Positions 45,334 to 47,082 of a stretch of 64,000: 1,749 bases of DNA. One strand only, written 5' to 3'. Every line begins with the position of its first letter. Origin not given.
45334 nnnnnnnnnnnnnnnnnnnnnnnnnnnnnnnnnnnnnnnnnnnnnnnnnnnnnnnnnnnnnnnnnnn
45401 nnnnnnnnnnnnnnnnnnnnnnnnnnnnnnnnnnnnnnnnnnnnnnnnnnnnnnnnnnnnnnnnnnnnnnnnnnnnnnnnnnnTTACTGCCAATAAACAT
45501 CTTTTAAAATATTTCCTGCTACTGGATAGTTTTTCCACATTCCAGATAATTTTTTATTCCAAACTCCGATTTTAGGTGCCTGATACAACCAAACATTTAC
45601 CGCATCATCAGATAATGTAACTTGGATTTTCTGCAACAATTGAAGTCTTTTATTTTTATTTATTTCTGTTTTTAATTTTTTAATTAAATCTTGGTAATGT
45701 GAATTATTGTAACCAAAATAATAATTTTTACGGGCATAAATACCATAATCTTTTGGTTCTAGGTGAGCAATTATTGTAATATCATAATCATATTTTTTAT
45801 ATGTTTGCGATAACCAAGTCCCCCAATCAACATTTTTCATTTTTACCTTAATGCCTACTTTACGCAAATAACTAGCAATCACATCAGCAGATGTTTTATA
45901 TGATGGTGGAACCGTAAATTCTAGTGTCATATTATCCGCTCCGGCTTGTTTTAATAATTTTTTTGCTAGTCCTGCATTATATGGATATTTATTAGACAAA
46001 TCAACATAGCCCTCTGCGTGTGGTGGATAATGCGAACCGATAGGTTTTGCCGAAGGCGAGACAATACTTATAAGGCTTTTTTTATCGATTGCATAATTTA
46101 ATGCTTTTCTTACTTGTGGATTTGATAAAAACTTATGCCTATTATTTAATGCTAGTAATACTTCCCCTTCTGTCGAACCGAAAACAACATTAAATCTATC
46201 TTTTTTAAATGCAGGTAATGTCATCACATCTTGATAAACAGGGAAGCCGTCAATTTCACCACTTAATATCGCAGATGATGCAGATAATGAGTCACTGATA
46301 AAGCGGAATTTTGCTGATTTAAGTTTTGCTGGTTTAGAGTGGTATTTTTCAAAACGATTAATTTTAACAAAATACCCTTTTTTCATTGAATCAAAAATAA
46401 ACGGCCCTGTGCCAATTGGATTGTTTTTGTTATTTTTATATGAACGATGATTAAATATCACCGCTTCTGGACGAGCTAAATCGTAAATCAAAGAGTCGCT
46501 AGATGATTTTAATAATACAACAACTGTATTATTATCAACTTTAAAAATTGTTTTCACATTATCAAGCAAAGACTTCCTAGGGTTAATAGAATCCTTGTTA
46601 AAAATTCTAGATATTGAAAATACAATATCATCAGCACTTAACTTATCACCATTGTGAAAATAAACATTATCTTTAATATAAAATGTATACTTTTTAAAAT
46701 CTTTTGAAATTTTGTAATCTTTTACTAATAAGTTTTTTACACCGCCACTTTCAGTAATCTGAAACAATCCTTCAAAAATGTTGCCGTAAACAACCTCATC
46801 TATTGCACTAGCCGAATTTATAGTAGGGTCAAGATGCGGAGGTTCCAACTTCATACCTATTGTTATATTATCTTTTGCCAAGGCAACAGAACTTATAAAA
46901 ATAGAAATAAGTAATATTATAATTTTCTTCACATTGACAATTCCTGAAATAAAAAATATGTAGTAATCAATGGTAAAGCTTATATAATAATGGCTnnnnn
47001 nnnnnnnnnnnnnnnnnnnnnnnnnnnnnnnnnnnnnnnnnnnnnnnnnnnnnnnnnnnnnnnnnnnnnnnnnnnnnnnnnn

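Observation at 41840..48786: cbiD-cbiJ co-operonic with a NikABCDE-like ABC importer: candidate cobalt uptake system dedicated to corrin synthesis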

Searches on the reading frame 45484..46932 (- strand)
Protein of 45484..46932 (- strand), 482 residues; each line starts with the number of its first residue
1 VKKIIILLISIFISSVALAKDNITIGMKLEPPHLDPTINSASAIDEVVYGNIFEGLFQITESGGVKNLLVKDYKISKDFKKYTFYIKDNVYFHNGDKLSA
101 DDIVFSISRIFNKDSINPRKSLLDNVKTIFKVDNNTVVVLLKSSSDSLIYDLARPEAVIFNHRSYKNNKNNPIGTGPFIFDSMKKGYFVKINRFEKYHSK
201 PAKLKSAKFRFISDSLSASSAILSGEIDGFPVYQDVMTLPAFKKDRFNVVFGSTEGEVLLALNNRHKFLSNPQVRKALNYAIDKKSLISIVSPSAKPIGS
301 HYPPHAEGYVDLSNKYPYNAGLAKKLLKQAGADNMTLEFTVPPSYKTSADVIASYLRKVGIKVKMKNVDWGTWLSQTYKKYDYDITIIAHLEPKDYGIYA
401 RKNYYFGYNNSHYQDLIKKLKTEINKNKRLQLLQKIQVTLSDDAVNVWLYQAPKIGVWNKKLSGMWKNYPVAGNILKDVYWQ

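Call 3: search_protein_families(library=pfam, proteins=[window:45484-46932:-])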
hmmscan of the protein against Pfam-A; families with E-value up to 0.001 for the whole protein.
window:45484-46932:- (482 aa): 1 family
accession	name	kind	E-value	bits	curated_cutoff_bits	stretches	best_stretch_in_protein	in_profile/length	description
PF00496.27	SBP_bac_5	-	5.3e-69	233.5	32.4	1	65-389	2-345/368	Bacterial extracellular solute-binding proteins, family 5 Middle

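Call 4: search_protein_families(library=ncbifam, proteins=[window:45484-46932:-])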
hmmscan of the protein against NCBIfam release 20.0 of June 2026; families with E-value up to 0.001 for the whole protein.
window:45484-46932:- (482 aa): 11 families
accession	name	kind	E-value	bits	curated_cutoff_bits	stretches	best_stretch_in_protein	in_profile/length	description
NF045468.1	Opp5A_nikA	equivalog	2e-40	138.7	600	1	19-463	16-470/488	nickel ABC transporter substrate-binding protein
NF011942.0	PRK15413.1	equivalog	2.8e-37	128.6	594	1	8-374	15-389/512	glutathione ABC transporter substrate-binding protein GsiB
TIGR02294.1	nickel_nikA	equivalog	3.8e-36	124.7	393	1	22-387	7-397/501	nickel ABC transporter substrate-binding protein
NF045467.1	Opp4A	equivalog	5.8e-29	100.7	650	2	168-465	203-541/556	oligopeptide ABC transporter substrate-binding protein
NF043070.1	DppA_dipep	equivalog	2.3e-26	92.5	1005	1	5-446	14-500/535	dipeptide ABC transporter periplasmic-binding protein DppA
NF011689.0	PRK15109.1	equivalog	1.3e-25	90.1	560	1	71-387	85-434/547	ABC transporter substrate-binding protein SapA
NF047575.1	opine_bind_CntA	exception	3.2e-19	68.9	800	1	50-333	63-361/535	staphylopine-dependent metal ABC transporter substrate-binding lipoprotein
TIGR04028.1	SBP_KPN_01854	hypoth_equivalog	3.6e-18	65.4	468.5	1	67-463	46-491/509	TIGR04028 family ABC transporter substrate-binding protein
NF011684.0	PRK15104.1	equivalog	2.4e-14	53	947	2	30-133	48-148/543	oligopeptide ABC transporter substrate-binding protein OppA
NF010149.0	PRK13626.1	equivalog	2.9e-14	52.6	476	1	50-401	148-471/552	HTH-type transcriptional regulator SgrR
NF007287.0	PRK09755.1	equivalog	2.2e-10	40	1098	1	30-126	42-137/535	ABC transporter substrate-binding protein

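Call 7: find_encoding_contigs(protein=window:45484-46932:-, flank=10000, max_places=6)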
Protein window:45484-46932:- (482 aa): 18 contigs read that carry it; 6 places shown.
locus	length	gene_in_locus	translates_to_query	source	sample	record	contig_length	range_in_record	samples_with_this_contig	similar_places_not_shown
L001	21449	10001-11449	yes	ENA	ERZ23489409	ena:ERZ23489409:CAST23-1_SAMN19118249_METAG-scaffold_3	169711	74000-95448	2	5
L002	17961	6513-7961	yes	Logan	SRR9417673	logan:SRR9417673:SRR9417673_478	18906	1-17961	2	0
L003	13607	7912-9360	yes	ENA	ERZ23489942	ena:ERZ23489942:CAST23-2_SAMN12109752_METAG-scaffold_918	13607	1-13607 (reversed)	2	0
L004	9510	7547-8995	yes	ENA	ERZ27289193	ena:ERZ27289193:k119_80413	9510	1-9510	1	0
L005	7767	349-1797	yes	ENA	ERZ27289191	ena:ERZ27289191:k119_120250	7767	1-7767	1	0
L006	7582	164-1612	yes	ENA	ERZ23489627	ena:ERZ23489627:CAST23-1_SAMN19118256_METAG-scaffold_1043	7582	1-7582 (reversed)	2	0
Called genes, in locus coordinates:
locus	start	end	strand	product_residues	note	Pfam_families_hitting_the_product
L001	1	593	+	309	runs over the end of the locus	PF02899:Phage_int_SAM_1, PF00589:Phage_integrase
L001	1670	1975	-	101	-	-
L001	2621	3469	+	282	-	-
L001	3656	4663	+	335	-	PF03601:Cons_hypoth698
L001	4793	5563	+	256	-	PF05396:Phage_T7_Capsid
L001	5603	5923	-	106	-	PF07372:DUF1491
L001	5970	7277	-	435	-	PF01656:CbiA, PF13500:AAA_26 (weak), PF07685:GATase_3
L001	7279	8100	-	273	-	PF00590:TP_methylase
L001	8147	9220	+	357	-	PF01888:CbiD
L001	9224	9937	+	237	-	PF02571:CbiJ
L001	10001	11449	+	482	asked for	PF00496:SBP_bac_5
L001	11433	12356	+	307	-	PF00528:BPD_transp_1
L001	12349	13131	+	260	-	PF00528:BPD_transp_1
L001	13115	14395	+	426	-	PF00931:NB-ARC (faint), PF02463:SMC_N (faint), PF03193:RsgA_GTPase (faint), PF00005:ABC_tran, PF13191:AAA_16 (faint), PF13401:AAA_22 (faint), PF01926:MMR_HSR1 (faint), PF00005:ABC_tran, +1 more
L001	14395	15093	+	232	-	PF18912:DZR_2, PF00156:Pribosyltran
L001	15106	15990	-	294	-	PF08543:Phos_pyr_kin, PF00294:PfkB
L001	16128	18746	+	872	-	PF01624:MutS_I, PF05188:MutS_II, PF05192:MutS_III, PF05190:MutS_IV, PF00488:MutS_V, PF27441:MutS_C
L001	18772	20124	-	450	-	PF21337:Peptidase_M17_N_1, PF00883:Peptidase_M17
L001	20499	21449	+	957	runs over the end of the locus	PF05860:TPS, PF14312:FG-GAP_2 (faint)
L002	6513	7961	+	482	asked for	PF00496:SBP_bac_5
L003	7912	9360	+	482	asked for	PF00496:SBP_bac_5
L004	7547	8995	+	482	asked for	PF00496:SBP_bac_5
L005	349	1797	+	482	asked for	PF00496:SBP_bac_5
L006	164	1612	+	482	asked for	PF00496:SBP_bac_5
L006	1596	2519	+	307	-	PF00528:BPD_transp_1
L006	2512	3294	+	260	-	PF00528:BPD_transp_1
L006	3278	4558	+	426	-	PF00931:NB-ARC (faint), PF02463:SMC_N (faint), PF03193:RsgA_GTPase (faint), PF00005:ABC_tran, PF13191:AAA_16 (faint), PF13401:AAA_22 (faint), PF01926:MMR_HSR1 (faint), PF00005:ABC_tran, +1 more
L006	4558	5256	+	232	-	PF18912:DZR_2, PF00156:Pribosyltran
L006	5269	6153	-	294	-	PF08543:Phos_pyr_kin, PF00294:PfkB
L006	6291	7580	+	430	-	?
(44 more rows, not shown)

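Call 10: find_homologous_proteins(query=window:45484-46932:-, max_evalue=1e-10)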
Query window:45484-46932:- (482 aa): 590 proteins with E <= 1e-10 among 8000 candidates; the best 120 are listed.
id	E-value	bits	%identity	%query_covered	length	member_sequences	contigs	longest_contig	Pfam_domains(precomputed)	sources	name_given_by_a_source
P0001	0.0e+0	1065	99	100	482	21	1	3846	PF00496.28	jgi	-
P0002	2.6e-283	958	87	100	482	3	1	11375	PF00496.28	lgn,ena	-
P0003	3.5e-206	704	65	100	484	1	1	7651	PF00496.28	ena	-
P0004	2.3e-202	691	65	100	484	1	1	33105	PF00496.28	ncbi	ncbi:MAG: ABC transporter substrate-binding protein [Alphaproteobacteria bacterium]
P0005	2.4e-158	546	51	99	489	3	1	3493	PF00496.28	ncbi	-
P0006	2.4e-157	543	49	99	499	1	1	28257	PF00496.28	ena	-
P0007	1.4e-151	524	48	100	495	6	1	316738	PF00496.28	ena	-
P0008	3.6e-148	513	47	100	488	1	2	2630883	PF00496.28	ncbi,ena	-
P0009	9.2e-146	505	46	100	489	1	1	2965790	PF00496.28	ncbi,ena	-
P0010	1.5e-144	501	47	96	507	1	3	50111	PF00496.28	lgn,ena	-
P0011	1.3e-137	478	44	99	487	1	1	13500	PF00496.28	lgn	-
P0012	9.5e-127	442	45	97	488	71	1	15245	PF00496.28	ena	-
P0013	4.3e-126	440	43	100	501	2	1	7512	PF00496.28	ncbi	-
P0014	6.2e-126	439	42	100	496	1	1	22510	PF00496.28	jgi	-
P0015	2.4e-125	437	44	99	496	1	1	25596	PF00496.28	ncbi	-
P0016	4.2e-124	433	45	96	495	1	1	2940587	PF00496.28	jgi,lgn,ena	-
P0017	4.8e-124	433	43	100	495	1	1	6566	PF00496.28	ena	-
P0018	6.1e-124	433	43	99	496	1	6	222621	PF00496.28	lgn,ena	-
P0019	6.1e-124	433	43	99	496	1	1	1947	PF00496.28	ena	-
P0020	8.2e-124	432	44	100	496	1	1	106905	PF00496.28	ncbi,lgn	-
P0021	2.1e-123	431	43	99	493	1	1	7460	PF00496.28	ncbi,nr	ncbi:MAG: ABC transporter substrate-binding protein [Deltaproteobacteria bacterium]|nr:MAG: ABC tran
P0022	2.2e-123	431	43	99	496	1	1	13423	PF00496.28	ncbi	-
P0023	2.2e-123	431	43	99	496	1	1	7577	PF00496.28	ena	-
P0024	2.4e-123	431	43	99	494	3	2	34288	PF00496.28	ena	-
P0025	2.9e-123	430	43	98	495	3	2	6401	PF00496.28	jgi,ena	-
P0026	4.1e-123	430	43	99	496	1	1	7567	PF00496.28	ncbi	-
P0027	4.3e-123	430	43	100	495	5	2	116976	PF00496.28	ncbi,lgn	-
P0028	5.1e-123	430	43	100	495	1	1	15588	PF00496.28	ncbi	-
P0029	7.1e-123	429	43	99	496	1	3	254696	PF00496.28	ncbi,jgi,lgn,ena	-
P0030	8.4e-123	429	43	97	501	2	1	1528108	PF00496.28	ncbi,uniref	ncbi:ABC transporter substrate-binding protein [Pelagibius sp. 7325]|uniref:ABC transporter substrat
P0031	1.1e-122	429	44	97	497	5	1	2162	PF00496.28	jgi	jgi:peptide/nickel transport system substrate-binding protein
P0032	1.7e-122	428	42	99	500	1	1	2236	PF00496.28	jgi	jgi:peptide/nickel transport system substrate-binding protein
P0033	2.0e-122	428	42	100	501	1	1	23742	PF00496.28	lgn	-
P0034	3.7e-122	427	43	98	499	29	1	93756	PF00496.28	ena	-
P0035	4.3e-122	427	42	97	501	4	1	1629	PF00496.28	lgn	-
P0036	4.8e-122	426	42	99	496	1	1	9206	PF00496.28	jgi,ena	-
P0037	5.4e-122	426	43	100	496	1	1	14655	PF00496.28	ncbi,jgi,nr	ncbi:MAG: ABC transporter substrate-binding protein [Desulfobacula sp.]|jgi:peptide/nickel transport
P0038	5.5e-122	426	42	100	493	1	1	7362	PF00496.28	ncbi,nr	ncbi:MAG: ABC transporter substrate-binding protein [Desulfobacteraceae bacterium]|nr:ABC transporte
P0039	6.5e-122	426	43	99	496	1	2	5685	PF00496.28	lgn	-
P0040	1.1e-121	425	44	98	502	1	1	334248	PF00496.28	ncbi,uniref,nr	ncbi:ABC transporter substrate-binding protein [Pelagibius litoralis]|uniref:ABC transporter substra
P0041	1.2e-121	425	42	99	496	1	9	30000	PF00496.28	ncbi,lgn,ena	-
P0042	1.3e-121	425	42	99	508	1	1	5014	PF00496.28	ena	-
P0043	1.6e-121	425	43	100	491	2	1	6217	PF00496.28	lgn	-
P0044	1.9e-121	424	43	96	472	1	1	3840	PF00496.28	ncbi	-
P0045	1.9e-121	424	43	95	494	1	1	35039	PF00496.28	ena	-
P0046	2.0e-121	424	43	100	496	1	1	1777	PF00496.28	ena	-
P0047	2.4e-121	424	42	99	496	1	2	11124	PF00496.28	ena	-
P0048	2.9e-121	424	43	100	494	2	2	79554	PF00496.28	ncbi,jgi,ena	-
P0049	4.0e-121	423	42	99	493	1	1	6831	PF00496.28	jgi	-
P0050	4.1e-121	423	43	99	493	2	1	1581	PF00496.28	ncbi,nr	ncbi:MAG: ABC transporter substrate-binding protein, partial [Desulfobacteraceae bacterium]|nr:ABC t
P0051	5.1e-121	423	43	99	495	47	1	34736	PF00496.28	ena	-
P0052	6.4e-121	423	42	99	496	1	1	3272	PF00496.28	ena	-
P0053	9.6e-121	422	42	100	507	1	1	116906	PF00496.28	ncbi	-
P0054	9.8e-121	422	44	96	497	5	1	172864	PF00496.28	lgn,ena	-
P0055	2.1e-120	421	42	98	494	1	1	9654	PF00496.28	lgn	-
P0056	2.4e-120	421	43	96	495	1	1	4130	PF00496.28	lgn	-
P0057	3.2e-120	420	43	97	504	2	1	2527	PF00496.28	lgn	-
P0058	4.6e-120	420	42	99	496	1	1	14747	PF00496.28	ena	-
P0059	7.6e-120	419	44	95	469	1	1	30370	PF00496.28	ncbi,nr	ncbi:MAG: ABC transporter substrate-binding protein [Alphaproteobacteria bacterium]|nr:ABC transport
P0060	8.0e-120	419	41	100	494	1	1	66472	PF00496.28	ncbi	-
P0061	9.5e-120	419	41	99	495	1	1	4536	PF00496.28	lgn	-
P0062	1.0e-119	419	41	99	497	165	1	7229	PF00496.28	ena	-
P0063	1.1e-119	419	42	100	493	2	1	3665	PF00496.28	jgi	jgi:peptide/nickel transport system substrate-binding protein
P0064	1.1e-119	419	43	96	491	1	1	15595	PF00496.28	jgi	-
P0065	1.2e-119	419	42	99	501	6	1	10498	PF00496.28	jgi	-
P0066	2.4e-119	418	42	99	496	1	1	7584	PF00496.28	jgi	jgi:peptide/nickel transport system substrate-binding protein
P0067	3.3e-119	417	43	99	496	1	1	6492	PF00496.28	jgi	-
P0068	3.5e-119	417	41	99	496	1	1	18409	PF00496.28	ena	-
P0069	4.4e-119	417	43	98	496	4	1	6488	PF00496.28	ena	-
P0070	4.5e-119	417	43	99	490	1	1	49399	PF00496.28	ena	-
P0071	4.7e-119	417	41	100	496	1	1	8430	PF00496.28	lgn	-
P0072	5.7e-119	416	42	99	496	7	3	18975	PF00496.28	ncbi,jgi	jgi:peptide/nickel transport system substrate-binding protein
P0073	5.7e-119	416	43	96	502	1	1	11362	PF00496.28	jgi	jgi:peptide/nickel transport system substrate-binding protein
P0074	6.7e-119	416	41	99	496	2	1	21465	PF00496.28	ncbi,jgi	-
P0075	7.3e-119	416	41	99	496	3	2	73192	PF00496.28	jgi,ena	-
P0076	7.6e-119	416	42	100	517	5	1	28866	PF00496.28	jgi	jgi:peptide/nickel transport system substrate-binding protein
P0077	7.7e-119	416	42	99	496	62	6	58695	PF00496.28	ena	-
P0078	1.2e-118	415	41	100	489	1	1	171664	PF00496.28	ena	-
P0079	1.5e-118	415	42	99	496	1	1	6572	PF00496.28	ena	-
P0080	1.6e-118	415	41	100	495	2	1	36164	PF00496.28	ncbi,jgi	-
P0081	2.1e-118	414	41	100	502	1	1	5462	PF00496.28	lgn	-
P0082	2.2e-118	414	41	99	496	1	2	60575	PF00496.28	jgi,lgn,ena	-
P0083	2.5e-118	414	41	99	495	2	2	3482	PF00496.28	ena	-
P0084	2.7e-118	414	41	96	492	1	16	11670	PF00496.28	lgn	-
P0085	2.8e-118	414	42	99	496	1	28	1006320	PF00496.28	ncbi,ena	-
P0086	2.9e-118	414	42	99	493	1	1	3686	PF00496.28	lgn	-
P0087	3.2e-118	414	42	99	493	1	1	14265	PF00496.28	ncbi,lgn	-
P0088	4.6e-118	413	41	98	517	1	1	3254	PF00496.28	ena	-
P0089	4.7e-118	413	41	99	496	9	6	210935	PF00496.28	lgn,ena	-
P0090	4.8e-118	413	42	96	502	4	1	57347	PF00496.28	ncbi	-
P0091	6.4e-118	413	40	99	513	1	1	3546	PF00496.28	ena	-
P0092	8.7e-118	412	44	95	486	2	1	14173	PF00496.28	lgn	-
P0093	9.3e-118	412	41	100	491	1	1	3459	PF00496.28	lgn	-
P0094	1.3e-117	412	42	95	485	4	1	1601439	PF00496.28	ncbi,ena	-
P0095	2.2e-117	411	42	100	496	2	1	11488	PF00496.28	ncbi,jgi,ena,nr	ncbi:ABC transporter substrate-binding protein [bacterium]|nr:ABC transporter substrate-binding prot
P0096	3.3e-117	411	42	99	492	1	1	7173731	PF00496.28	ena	-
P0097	4.0e-117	410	43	97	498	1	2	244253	PF00496.28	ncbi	ncbi:MAG: ABC transporter substrate-binding protein [Kiloniellaceae bacterium]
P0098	4.7e-117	410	40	99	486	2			PF00496.28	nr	nr:ABC transporter substrate-binding protein [uncultured Cohaesibacter sp.]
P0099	4.7e-117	410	41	99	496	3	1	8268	PF00496.28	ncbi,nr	ncbi:MAG: ABC transporter substrate-binding protein [Deltaproteobacteria bacterium]|nr:ABC transport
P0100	6.6e-117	410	40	99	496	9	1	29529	PF00496.28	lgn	-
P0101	6.7e-117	409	41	99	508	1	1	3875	PF00496.28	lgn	-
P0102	8.9e-117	409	43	96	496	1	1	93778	PF00496.28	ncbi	ncbi:MAG: ABC transporter substrate-binding protein [Kiloniellaceae bacterium]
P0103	1.1e-116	409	42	98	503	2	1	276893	PF00496.28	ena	-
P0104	1.2e-116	409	42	98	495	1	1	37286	PF00496.28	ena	-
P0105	1.3e-116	409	41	98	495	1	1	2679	PF00496.28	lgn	-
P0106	1.4e-116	408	42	96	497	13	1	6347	PF00496.28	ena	-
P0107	2.0e-116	408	41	99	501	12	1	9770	PF00496.28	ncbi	-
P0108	2.8e-116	407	41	96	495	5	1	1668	PF00496.28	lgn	-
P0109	3.3e-116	407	41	100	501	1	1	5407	PF00496.28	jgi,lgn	-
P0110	5.2e-116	407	42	99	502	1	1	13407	PF00496.28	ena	-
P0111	6.6e-116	406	43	98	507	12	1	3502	PF00496.28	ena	-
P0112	6.7e-116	406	42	96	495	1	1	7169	PF00496.28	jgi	jgi:peptide/nickel transport system substrate-binding protein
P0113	1.1e-115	406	41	96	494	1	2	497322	PF00496.28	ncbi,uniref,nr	ncbi:ABC transporter substrate-binding protein [Limoniibacter endophyticus]|uniref:ABC transporter s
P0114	1.1e-115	405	41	95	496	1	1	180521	PF00496.28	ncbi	-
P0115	1.5e-115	405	41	99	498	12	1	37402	PF00496.28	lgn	-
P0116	2.4e-115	404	41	98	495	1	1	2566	PF00496.28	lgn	-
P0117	2.9e-115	404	41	100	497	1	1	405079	PF00496.28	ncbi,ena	-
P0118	3.5e-115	404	42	96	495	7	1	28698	PF00496.28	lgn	-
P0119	3.5e-115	404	42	96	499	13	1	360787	PF00496.28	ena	-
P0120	3.6e-115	404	40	100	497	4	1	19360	PF00496.28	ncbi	-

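Call 16: find_encoding_contigs(protein=P0004, flank=10000, max_places=2)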
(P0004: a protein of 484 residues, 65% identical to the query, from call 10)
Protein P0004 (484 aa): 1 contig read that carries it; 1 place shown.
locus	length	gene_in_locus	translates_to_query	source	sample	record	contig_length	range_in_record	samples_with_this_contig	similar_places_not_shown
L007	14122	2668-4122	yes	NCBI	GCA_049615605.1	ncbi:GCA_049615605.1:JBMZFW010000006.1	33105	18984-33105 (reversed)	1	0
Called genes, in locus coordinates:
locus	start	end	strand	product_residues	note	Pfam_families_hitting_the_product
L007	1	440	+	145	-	PF02571:CbiJ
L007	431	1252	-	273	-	PF12849:PBP_like_2, PF13531:SBP_bac_11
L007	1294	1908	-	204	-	PF00005:ABC_tran, PF13304:AAA_21 (faint), PF02463:SMC_N (weak)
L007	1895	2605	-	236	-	-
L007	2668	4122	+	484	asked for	PF00496:SBP_bac_5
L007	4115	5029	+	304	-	PF00528:BPD_transp_1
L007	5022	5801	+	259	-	PF00528:BPD_transp_1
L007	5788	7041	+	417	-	PF00005:ABC_tran, PF00931:NB-ARC (faint), PF02367:TsaE (faint), PF02463:SMC_N (faint), PF03193:RsgA_GTPase (faint), PF13191:AAA_16 (faint), PF13555:AAA_29 (faint), PF00005:ABC_tran, +6 more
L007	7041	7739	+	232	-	PF18912:DZR_2, PF00156:Pribosyltran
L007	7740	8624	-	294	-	PF00294:PfkB (faint), PF08543:Phos_pyr_kin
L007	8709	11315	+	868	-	PF01624:MutS_I, PF05188:MutS_II, PF05192:MutS_III, PF05190:MutS_IV, PF00488:MutS_V, PF27441:MutS_C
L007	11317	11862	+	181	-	-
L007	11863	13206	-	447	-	PF21337:Peptidase_M17_N_1, PF00883:Peptidase_M17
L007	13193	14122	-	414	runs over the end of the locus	PF00309:Sigma54_AID (weak), PF04963:Sigma54_CBD, PF04552:Sigma54_DBD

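Call 17: find_encoding_contigs(protein=P0007, flank=10000, max_places=2)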
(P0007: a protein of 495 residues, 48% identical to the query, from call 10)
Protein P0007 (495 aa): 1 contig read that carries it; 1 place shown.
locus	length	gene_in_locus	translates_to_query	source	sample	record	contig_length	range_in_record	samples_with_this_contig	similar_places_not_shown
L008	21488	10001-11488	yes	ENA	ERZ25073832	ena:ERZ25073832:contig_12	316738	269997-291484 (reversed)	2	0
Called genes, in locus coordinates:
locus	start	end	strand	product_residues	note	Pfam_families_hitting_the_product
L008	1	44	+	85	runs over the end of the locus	-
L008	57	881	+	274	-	-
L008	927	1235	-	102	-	PF07372:DUF1491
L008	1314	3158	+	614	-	PF00912:Transgly, PF00905:Transpeptidase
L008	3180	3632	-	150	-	PF03692:CxxCxxCC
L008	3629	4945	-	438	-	PF01656:CbiA, PF13500:AAA_26 (weak), PF07685:GATase_3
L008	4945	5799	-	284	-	PF00590:TP_methylase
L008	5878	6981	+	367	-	PF01888:CbiD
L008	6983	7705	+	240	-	PF02571:CbiJ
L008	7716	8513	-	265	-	PF12849:PBP_like_2, PF13531:SBP_bac_11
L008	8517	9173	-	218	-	PF02463:SMC_N (faint), PF13476:AAA_23 (weak), PF00005:ABC_tran, PF13304:AAA_21 (faint)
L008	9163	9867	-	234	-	-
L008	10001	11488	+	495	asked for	PF00496:SBP_bac_5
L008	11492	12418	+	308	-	PF00528:BPD_transp_1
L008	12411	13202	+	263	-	PF00528:BPD_transp_1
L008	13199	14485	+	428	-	PF00931:NB-ARC (faint), PF03193:RsgA_GTPase (faint), PF25201:nSTAND6 (faint), PF00005:ABC_tran, PF02463:SMC_N (faint), PF13191:AAA_16 (faint), PF13401:AAA_22 (faint), PF00005:ABC_tran, +4 more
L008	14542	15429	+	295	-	PF08543:Phos_pyr_kin, PF00294:PfkB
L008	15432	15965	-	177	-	PF00156:Pribosyltran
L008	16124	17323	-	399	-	PF02441:Flavoprotein, PF04127:DFP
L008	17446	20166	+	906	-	PF01624:MutS_I, PF05188:MutS_II, PF05192:MutS_III, PF05190:MutS_IV, PF00488:MutS_V, PF27441:MutS_C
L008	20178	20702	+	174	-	PF16867:DMSP_lyase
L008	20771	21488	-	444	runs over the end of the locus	PF21337:Peptidase_M17_N_1, PF00883:Peptidase_M17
